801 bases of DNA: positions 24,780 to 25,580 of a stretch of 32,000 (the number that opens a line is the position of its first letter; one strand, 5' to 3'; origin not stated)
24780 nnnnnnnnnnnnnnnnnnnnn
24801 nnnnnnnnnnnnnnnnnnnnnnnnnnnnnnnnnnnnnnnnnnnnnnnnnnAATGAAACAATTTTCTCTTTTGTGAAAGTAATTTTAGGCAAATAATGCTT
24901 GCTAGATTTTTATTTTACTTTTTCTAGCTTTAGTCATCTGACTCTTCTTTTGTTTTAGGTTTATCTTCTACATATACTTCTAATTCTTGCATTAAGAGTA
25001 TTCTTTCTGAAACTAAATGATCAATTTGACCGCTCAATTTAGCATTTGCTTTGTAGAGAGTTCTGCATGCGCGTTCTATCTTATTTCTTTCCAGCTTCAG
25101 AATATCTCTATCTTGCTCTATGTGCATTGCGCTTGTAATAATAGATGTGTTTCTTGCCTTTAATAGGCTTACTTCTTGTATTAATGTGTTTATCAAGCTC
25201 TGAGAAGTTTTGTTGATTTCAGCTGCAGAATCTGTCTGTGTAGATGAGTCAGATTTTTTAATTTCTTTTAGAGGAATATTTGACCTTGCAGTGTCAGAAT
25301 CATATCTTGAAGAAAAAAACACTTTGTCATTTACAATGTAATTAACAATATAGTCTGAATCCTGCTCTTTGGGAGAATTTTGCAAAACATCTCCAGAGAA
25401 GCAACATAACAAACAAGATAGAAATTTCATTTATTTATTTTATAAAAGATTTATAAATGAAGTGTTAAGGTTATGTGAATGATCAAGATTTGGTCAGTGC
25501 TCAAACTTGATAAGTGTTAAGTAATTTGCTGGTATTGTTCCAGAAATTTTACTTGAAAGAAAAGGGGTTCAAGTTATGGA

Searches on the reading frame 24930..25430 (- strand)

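Call 6: search_protein_families(library=pfam, proteins=[window:24930-25430:-], max_evalue=0.1)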
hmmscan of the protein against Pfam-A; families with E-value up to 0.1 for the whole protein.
window:24930-25430:- (166 aa): 3 families
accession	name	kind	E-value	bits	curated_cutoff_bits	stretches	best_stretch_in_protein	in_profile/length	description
PF14661.11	HAUS6_N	-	0.01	15.9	26.4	1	7-124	111-227/233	HAUS augmin-like complex subunit 6 N-terminus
PF14197.11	Cep57_CLD_2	-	0.078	13.5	27.1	0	85-142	3-60/67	Centrosome localisation domain of PPC89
PF22004.1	SPAR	-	0.093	13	27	0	4-23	19-38/75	Small regulatory polypeptide of amino acid response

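Call 7: search_protein_families(library=ncbifam, proteins=[window:24930-25430:-], max_evalue=0.1)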
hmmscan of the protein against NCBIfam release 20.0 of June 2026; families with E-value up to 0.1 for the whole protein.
window:24930-25430:- (166 aa): 0 families
